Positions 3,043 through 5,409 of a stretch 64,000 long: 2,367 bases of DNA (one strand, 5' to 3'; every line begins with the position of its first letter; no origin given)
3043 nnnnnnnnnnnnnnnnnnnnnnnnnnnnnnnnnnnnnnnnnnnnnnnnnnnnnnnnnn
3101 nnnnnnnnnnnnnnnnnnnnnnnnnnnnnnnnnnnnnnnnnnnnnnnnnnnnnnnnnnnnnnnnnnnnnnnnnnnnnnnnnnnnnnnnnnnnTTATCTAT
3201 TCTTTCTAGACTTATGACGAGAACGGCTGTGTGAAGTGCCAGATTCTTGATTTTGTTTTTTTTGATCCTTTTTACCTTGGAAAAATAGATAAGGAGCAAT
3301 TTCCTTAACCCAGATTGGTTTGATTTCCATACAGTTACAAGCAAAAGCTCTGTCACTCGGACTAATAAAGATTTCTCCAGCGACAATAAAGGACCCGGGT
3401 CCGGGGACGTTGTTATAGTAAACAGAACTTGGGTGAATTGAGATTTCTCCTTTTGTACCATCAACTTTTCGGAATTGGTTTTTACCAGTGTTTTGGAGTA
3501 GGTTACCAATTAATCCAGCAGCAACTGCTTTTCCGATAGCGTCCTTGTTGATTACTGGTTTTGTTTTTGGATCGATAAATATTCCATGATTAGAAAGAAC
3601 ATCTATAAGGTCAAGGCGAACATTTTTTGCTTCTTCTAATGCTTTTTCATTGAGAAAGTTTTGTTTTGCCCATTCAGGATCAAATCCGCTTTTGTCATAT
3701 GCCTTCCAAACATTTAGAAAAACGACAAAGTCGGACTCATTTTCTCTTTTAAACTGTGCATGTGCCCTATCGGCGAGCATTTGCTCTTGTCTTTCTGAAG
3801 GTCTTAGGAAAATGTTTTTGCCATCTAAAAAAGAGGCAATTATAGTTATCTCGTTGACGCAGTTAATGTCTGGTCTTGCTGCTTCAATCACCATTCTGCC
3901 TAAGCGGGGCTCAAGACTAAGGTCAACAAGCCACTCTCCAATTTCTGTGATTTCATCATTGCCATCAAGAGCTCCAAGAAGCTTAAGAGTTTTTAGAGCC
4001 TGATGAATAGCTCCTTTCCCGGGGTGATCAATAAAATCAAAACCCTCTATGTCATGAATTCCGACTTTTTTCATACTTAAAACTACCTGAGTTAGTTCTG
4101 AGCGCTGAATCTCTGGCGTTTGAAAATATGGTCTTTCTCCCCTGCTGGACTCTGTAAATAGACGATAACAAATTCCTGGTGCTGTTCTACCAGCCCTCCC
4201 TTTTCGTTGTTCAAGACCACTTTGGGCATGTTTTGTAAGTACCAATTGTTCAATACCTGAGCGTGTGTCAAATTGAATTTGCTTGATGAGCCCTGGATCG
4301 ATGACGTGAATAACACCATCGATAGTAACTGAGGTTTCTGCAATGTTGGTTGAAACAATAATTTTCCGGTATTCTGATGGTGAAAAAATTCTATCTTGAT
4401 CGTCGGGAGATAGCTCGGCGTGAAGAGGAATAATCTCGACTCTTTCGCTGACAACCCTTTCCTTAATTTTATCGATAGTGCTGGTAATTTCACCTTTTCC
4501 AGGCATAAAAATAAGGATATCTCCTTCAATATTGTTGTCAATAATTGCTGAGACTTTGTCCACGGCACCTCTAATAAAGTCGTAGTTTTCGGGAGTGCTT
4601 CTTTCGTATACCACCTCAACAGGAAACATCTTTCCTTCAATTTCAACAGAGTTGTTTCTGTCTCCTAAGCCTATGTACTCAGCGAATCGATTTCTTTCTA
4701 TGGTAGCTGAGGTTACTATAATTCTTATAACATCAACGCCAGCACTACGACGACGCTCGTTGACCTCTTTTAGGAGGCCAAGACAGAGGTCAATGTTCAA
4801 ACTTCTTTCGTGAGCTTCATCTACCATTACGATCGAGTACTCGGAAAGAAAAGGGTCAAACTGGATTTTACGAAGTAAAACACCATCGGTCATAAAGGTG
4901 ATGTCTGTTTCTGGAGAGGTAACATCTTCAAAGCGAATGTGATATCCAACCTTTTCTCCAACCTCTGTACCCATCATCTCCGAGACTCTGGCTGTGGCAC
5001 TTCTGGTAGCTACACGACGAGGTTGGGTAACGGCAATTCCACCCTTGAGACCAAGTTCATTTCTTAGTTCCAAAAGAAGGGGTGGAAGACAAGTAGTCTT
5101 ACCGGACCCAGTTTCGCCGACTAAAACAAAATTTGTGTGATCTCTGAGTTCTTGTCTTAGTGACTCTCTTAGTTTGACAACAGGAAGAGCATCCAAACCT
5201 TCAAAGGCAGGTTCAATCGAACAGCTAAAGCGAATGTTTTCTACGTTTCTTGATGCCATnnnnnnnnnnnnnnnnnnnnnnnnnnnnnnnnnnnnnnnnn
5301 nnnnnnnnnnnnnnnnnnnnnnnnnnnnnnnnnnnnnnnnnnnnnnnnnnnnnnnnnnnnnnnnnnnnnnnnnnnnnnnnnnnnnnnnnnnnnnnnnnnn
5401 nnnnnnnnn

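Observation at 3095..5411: A DEAH/HrpA-like helicase with an RS-like basic tail sits inside the str operon between rpsG and fusA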

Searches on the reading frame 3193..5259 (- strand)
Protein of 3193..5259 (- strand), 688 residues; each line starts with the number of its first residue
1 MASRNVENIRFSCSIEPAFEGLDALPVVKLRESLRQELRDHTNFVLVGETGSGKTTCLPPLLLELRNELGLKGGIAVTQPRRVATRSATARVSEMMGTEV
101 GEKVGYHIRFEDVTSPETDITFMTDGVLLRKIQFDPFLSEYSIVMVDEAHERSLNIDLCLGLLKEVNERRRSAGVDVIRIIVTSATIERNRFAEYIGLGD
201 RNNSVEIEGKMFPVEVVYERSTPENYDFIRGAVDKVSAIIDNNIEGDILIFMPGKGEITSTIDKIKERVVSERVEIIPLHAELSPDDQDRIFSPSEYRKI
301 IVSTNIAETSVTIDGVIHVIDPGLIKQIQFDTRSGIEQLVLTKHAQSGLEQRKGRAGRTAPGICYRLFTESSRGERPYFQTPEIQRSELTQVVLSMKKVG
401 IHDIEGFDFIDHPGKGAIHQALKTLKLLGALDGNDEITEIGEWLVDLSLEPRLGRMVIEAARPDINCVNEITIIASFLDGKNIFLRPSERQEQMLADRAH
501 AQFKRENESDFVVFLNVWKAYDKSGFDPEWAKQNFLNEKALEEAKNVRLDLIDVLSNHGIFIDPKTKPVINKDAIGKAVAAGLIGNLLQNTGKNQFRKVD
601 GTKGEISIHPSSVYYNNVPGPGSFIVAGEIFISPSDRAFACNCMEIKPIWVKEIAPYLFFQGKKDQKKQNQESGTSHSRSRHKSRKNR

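Call 3: search_protein_families(library=pfam, proteins=[window:3193-5259:-], max_evalue=0.01)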
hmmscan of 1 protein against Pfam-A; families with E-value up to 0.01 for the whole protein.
window:3193-5259:- (688 aa): 8 families
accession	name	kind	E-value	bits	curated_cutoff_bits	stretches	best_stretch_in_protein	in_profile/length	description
PF00271.37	Helicase_C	-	8e-12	45.8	23.5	1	234-359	4-109/110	Helicase conserved C-terminal domain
PF21010.2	HA2_C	-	1.4e-10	42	21.3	1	450-512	1-75/77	Helicase associated domain (HA2), ratchet-like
PF07717.22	OB_NTP_bind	-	1.8e-10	41.2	29.5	1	576-656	2-81/83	Oligonucleotide/oligosaccharide-binding (OB)-fold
PF00270.35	DEAD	-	5.1e-09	36.5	26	1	39-190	12-163/167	DEAD/DEAH box helicase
PF13245.12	AAA_19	-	0.00062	20.4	25.1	1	38-169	8-117/134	AAA domain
PF04408.29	HA2_N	-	0.00091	19.7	21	1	421-442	1-22/29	Helicase associated domain (HA2), winged-helix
PF04851.21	ResIII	-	0.0015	18.9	22.5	1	35-151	20-136/164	Type III restriction enzyme, res subunit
PF13401.12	AAA_22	-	0.0036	18.1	27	0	42-152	6-96/130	AAA domain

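Call 4: search_protein_families(library=ncbifam, proteins=[window:3193-5259:-], max_evalue=0.01)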
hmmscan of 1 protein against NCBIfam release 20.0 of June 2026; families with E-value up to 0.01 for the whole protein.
window:3193-5259:- (688 aa): 4 families
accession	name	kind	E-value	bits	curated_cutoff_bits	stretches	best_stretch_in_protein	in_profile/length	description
TIGR01967.1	DEAH_box_HrpA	equivalog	1.8e-152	509.6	722.75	1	16-662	57-690/1284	ATP-dependent RNA helicase HrpA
NF008348.1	PRK11131.1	equivalog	5.2e-132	441.4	1400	1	20-666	62-697/1287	ATP-dependent RNA helicase HrpA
TIGR01970.1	DEAH_box_HrpB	equivalog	9.7e-110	368.2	546.15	1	25-483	1-447/825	ATP-dependent helicase HrpB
NF008662.0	PRK11664.1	equivalog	2e-99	334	1053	1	23-481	2-449/813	ATP-dependent helicase HrpB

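Call 7: find_homologous_proteins(query=window:3193-5259:-, max_evalue=1e-10)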
Query window:3193-5259:- (688 aa): 7956 proteins with E <= 1e-10 among 8000 candidates; the best 120 are listed.
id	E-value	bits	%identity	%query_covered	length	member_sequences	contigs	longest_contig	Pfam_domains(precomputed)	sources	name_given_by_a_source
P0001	0.0e+0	1547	100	100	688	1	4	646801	PF00270.36,PF00271.38,PF07717.23,PF21010.3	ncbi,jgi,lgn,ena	jgi:HrpA-like RNA helicase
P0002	0.0e+0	1095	72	99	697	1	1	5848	PF00270.36,PF00271.38,PF07717.23,PF04408.30,PF21010.3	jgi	-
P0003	0.0e+0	1084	70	100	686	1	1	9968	PF00270.36,PF00271.38,PF07717.23,PF21010.3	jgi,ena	-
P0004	0.0e+0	1078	69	100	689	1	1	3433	PF00270.36,PF00271.38,PF07717.23,PF21010.3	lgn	-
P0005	0.0e+0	1063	68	100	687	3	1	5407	PF00270.36,PF00271.38,PF07717.23,PF04408.30,PF21010.3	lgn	-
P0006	0.0e+0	1061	68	99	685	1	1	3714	PF00270.36,PF00271.38,PF07717.23,PF21010.3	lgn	-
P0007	0.0e+0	1060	69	97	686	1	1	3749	PF00270.36,PF00271.38,PF07717.23,PF04408.30,PF21010.3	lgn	-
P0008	0.0e+0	1058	68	100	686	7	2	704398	PF00270.36,PF00271.38,PF07717.23,PF21010.3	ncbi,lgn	ncbi:MAG: ATP-dependent RNA helicase [Microgenomates group bacterium]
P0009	0.0e+0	1056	68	98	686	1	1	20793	PF00270.36,PF00271.38,PF07717.23,PF21010.3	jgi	jgi:HrpA-like RNA helicase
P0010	0.0e+0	1047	68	98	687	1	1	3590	PF00270.36,PF00271.38,PF07717.23,PF21010.3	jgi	jgi:HrpA-like RNA helicase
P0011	0.0e+0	1044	67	99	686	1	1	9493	PF00270.36,PF00271.38,PF07717.23,PF21010.3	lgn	-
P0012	0.0e+0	1040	68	98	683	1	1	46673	PF00270.36,PF00271.38,PF07717.23,PF21010.3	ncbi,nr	ncbi:MAG TPA: helicase-related protein [Spirochaetia bacterium]|nr:helicase-related protein [Spiroch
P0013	0.0e+0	1038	67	100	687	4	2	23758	PF00270.36,PF00271.38,PF07717.23,PF21010.3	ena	-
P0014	0.0e+0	1038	66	98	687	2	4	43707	PF00270.36,PF00271.38,PF07717.23,PF21010.3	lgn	-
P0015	0.0e+0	1026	66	100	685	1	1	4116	PF00270.36,PF00271.38,PF07717.23,PF04408.30,PF21010.3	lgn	-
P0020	2.8e-298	1009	65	98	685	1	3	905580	PF00270.36,PF00271.38,PF07717.23,PF04408.30,PF21010.3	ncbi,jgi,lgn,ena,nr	ncbi:MAG TPA: ATP-dependent RNA helicase [Candidatus Woesebacteria bacterium]|nr:ATP-dependent RNA h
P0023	7.0e-291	984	65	98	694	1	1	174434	PF00270.36,PF00271.38,PF07717.23,PF04408.30,PF21010.3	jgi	-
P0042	9.4e-277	938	62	99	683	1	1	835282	PF00270.36,PF00271.38,PF07717.23,PF04408.30,PF21010.3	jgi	jgi:HrpA-like RNA helicase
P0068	6.9e-246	836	57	97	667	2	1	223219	PF00270.36,PF00271.38,PF04408.30,PF04851.22,PF21010.3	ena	-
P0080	1.2e-216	739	55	94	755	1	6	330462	PF00270.36,PF00271.38,PF07717.23,PF04408.30,PF21010.3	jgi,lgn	jgi:HrpA-like RNA helicase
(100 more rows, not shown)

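Call 9: search_solved_structures(query=window:3193-5259:-, max_evalue=1e-20)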
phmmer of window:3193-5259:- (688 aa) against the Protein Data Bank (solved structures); distinct sequences matched with E-value up to 1e-20: 65 (the best 60 are shown).
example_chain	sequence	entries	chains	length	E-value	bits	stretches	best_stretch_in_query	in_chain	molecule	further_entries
6hys_A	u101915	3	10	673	5.4e-126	424.6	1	20-664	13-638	ATP-dependent RNA helicase DHX8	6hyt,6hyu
28zi_A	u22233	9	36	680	5.5e-126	424.6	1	20-664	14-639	ATP-dependent RNA helicase DHX8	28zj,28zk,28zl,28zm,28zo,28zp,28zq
5xjc_Y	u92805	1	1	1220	2.6e-125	422.4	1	20-664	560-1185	ATP-dependent RNA helicase DHX8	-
6icz_Y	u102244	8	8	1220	2.8e-125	422.3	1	20-664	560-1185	ATP-dependent RNA helicase DHX8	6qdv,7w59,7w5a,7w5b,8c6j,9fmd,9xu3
28zs_A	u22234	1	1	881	4.2e-125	421.7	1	19-659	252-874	Glutathione S-transferase class-mu 26 kDa isozyme,ATP-dependent RNA helicase DHX8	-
5mqf_q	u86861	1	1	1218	3.2e-122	412.2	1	20-664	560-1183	ATP-dependent RNA helicase DHX8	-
6i3o_A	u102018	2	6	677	5.5e-121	408.1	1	21-667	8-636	Putative pre-mRNA splicing factor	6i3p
6qic_A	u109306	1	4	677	1.4e-120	406.7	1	21-667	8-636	Putative pre-mRNA splicing factor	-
5mq0_V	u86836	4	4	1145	1.1e-119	403.8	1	22-668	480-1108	Pre-mRNA-splicing factor ATP-dependent RNA helicase PRP22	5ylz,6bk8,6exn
9dtr_V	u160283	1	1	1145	2.8e-119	402.4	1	22-668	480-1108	Pre-mRNA-splicing factor ATP-dependent RNA helicase PRP22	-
8cnt_A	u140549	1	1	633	7.9e-119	401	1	22-656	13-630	Pre-mRNA splicing factor ATP-dependent RNA helicase prp16-like protein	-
5xdr_A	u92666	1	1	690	2.5e-117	396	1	25-661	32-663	Pre-mRNA-splicing factor ATP-dependent RNA helicase DHX15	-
8ejm_A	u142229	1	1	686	2.8e-117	395.8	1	25-661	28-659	ATP-dependent RNA helicase DHX15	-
6sh6_A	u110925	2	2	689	2.9e-117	395.8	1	25-661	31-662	Pre-mRNA-splicing factor ATP-dependent RNA helicase DHX15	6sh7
6id1_V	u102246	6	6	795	4.6e-117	395.1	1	25-661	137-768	Pre-mRNA-splicing factor ATP-dependent RNA helicase DHX15 | ATP-dependent RNA helicase DHX15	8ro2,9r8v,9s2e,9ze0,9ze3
9gft_B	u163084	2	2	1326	1.7e-109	370.1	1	17-660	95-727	ATP-dependent RNA helicase HrpA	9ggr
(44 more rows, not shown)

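Call 11: find_encoding_contigs(protein=window:3193-5259:-, flank=10000, max_places=4)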
Protein window:3193-5259:- (688 aa): 9 contigs read that carry it; 1 place shown.
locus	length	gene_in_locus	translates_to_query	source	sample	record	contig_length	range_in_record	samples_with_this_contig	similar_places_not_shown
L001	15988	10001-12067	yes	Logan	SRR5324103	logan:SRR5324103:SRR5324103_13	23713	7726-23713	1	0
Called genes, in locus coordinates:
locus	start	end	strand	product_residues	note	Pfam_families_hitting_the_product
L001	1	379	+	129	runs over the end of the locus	PF03652:RuvX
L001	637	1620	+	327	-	PF02618:YceG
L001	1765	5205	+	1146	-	PF04563:RNA_pol_Rpb2_1, PF04561:RNA_pol_Rpb2_2, PF04565:RNA_pol_Rpb2_3, PF10385:RNA_pol_Rpb2_45, PF00562:RNA_pol_Rpb2_6, PF04560:RNA_pol_Rpb2_7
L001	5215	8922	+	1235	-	PF04997:RNA_pol_Rpb1_1, PF00623:RNA_pol_Rpb1_2, PF04983:RNA_pol_Rpb1_3, PF04998:RNA_pol_Rpb1_5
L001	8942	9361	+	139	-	PF00164:Ribosom_S12_S23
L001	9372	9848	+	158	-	PF00177:Ribosomal_S7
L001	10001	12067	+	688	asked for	PF00270:DEAD, PF00271:Helicase_C, PF21010:HA2_C, PF07717:OB_NTP_bind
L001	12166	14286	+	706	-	PF00009:GTP_EFTU, PF22042:EF-G_D2, PF03144:GTP_EFTU_D2, PF14492:EFG_III, PF16658:RF3_C (weak), PF03764:EFG_IV, PF00679:EFG_C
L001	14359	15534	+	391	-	PF00009:GTP_EFTU, PF03144:GTP_EFTU_D2, PF03143:GTP_EFTU_D3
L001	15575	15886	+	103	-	PF00338:Ribosomal_S10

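Call 12: find_related_loci(query=A1, collection=genome_contigs, flank=6000)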
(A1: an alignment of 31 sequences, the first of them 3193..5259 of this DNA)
Query A1 (688 aa) in genome_contigs; peptide patterns used: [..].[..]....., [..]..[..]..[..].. (x = any residue, [..] = any of these).
600 stretches matched a pattern (row limit reached: there are more); 571 encode a relative of the query (tblastn E <= 1e-3); the best 80 are kept; 80 distinct loci.
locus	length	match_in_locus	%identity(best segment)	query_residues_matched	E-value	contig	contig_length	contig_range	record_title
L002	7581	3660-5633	65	16-673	0e+0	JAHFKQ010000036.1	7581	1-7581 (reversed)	MAG: Candidatus Collierbacteria bacterium isolate nzgw413 NODE_11741_length_7582_cov_3.163517, whole genome shotgun sequ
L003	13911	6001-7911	43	14-664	7e-163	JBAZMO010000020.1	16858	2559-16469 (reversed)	MAG: Patescibacteria group bacterium isolate SO_2017_LW4_45 scaffold_6679_c1_LW137-91_2017, whole genome shotgun sequenc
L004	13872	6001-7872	44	22-659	2e-159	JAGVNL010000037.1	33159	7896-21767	MAG: bacterium isolate DeMMO3_42 c_000000073786, whole genome shotgun sequence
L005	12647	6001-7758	44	53-658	4e-154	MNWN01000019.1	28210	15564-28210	MAG: Parcubacteria group bacterium CG1_02_58_44 cg1_0.2_scaffold_1157_c, whole genome shotgun sequence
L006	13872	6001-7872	43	25-656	1e-150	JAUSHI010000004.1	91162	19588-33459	MAG: bacterium isolate E14_metabat.bin.18 E14_k141_774677, whole genome shotgun sequence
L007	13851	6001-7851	41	25-663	3e-149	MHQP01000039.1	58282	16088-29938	MAG: Candidatus Sungbacteria bacterium RIFCSPLOWO2_01_FULL_47_32 rifcsplowo2_01_scaffold_493, whole genome shotgun seque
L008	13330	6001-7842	46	22-656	5e-172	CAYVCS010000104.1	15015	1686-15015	MAG TPA_asm: uncultured Gammaproteobacteria bacterium isolate binchicken_co203_149 genome assembly, contig: k141_972273,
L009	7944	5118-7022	40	25-688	2e-138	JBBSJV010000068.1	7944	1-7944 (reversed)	MAG: Patescibacteria group bacterium isolate LS4_metabat2.099 LS4_metabat2.099_K_3081205_L_7944_cov_10.0183, whole genom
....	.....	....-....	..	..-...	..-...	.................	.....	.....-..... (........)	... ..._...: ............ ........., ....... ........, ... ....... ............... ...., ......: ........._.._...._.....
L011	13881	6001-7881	39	25-670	2e-129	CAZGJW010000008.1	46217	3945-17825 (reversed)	MAG TPA_asm: uncultured Spirochaetota bacterium isolate binchicken_co89_639 genome assembly, contig: NODE_991_length_462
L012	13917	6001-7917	38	25-680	6e-129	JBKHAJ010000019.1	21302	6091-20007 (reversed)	MAG: Spirochaetia bacterium isolate D1M01_14 NODE_3507_length_21302_cov_4.397515, whole genome shotgun sequence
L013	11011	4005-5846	40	25-658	2e-128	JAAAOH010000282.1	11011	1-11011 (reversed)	MAG: Spirochaetes bacterium isolate GSL.Bin19 NODE_4678_length_11011_cov_0.440404, whole genome shotgun sequence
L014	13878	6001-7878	39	20-658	8e-128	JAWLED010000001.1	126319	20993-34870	MAG: Spirochaetia bacterium isolate 20BLK6-1.bin.42 NODE_33_length_126319_cov_21.091436, whole genome shotgun sequence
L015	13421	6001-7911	38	25-679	1e-127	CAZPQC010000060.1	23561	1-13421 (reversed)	MAG TPA_asm: uncultured Spirochaetaceae bacterium isolate binchicken_co34_125 genome assembly, contig: NODE_3278_length_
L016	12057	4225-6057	39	1-630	6e-127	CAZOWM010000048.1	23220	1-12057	MAG TPA_asm: uncultured Spirochaetota bacterium isolate binchicken_co89_665 genome assembly, contig: NODE_3625_length_23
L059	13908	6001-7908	35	25-679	7e-116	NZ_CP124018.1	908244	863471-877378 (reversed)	Borreliella turdi strain Ya501 chromosome, complete genome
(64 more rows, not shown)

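Call 13: find_related_loci(query=window:3193-5259:-, collection=metagenome_contigs, flank=6000)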
Query window:3193-5259:- (688 aa) in metagenome_contigs; peptide patterns used: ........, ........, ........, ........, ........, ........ (x = any residue, [..] = any of these).
162 stretches matched a pattern; 3 encode a relative of the query (tblastn E <= 1e-3); 3 distinct loci.
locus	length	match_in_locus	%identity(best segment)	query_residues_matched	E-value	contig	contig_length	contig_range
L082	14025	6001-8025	65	14-688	0e+0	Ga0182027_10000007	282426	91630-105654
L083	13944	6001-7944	59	22-669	0e+0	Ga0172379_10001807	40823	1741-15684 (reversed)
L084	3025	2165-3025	93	1-287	0e+0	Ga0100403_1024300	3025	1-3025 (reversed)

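Call 15: find_encoding_contigs(protein=P0002, flank=5000, max_places=1)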
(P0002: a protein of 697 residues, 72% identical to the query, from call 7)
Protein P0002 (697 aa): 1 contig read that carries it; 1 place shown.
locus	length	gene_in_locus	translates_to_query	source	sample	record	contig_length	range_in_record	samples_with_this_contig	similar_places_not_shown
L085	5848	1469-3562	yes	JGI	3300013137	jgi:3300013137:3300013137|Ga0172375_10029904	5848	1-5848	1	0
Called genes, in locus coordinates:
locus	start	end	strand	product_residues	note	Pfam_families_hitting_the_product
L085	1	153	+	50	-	?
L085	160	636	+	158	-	PF00177:Ribosomal_S7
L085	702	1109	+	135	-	PF00293:NUDIX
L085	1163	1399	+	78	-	-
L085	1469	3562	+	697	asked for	PF00270:DEAD, PF00271:Helicase_C, PF04408:WHD_HA2 (faint), PF21010:HA2_C, PF07717:OB_NTP_bind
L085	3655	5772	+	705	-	PF00009:GTP_EFTU, PF22042:EF-G_D2, PF03144:GTP_EFTU_D2, PF14492:EFG_III, PF16658:RF3_C (weak), PF03764:EFG_IV, PF00679:EFG_C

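Call 16: find_encoding_contigs(protein=P0003, flank=5000, max_places=1)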
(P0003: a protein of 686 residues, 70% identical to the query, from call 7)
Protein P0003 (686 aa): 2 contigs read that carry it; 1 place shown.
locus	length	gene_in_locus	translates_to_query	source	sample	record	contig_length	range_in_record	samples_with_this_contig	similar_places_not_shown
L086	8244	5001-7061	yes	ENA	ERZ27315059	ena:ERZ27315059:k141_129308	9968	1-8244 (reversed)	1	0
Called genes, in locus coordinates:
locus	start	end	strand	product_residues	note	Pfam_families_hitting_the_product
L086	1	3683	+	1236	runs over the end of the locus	PF04997:RNA_pol_Rpb1_1, PF00623:RNA_pol_Rpb1_2, PF04983:RNA_pol_Rpb1_3, PF04998:RNA_pol_Rpb1_5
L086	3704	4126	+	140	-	PF00164:Ribosom_S12_S23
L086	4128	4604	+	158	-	PF00177:Ribosomal_S7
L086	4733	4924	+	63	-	-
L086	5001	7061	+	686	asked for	PF00270:DEAD, PF00271:Helicase_C, PF21010:HA2_C, PF07717:OB_NTP_bind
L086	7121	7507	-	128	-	-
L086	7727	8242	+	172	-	?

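Call 17: find_encoding_contigs(protein=P0008, flank=5000, max_places=1)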
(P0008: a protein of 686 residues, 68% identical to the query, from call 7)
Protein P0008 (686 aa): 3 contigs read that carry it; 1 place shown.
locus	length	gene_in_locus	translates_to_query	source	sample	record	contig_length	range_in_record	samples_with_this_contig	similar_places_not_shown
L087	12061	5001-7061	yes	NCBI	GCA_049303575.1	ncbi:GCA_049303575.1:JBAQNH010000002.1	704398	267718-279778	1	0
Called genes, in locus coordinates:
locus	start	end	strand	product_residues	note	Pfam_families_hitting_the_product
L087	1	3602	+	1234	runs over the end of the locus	PF04997:RNA_pol_Rpb1_1, PF00623:RNA_pol_Rpb1_2, PF04983:RNA_pol_Rpb1_3, PF04998:RNA_pol_Rpb1_5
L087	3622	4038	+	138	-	PF00164:Ribosom_S12_S23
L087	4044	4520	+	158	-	PF00177:Ribosomal_S7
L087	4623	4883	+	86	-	-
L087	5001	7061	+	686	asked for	PF00270:DEAD, PF00271:Helicase_C, PF21010:HA2_C, PF07717:OB_NTP_bind (weak)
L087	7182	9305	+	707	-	PF00009:GTP_EFTU, PF22042:EF-G_D2, PF03144:GTP_EFTU_D2, PF14492:EFG_III, PF16658:RF3_C (weak), PF03764:EFG_IV, PF00679:EFG_C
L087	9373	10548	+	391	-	PF00009:GTP_EFTU, PF03144:GTP_EFTU_D2, PF03143:GTP_EFTU_D3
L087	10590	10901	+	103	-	PF00338:Ribosomal_S10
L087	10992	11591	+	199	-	PF00297:Ribosomal_L3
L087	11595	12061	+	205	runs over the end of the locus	PF00573:Ribosomal_L4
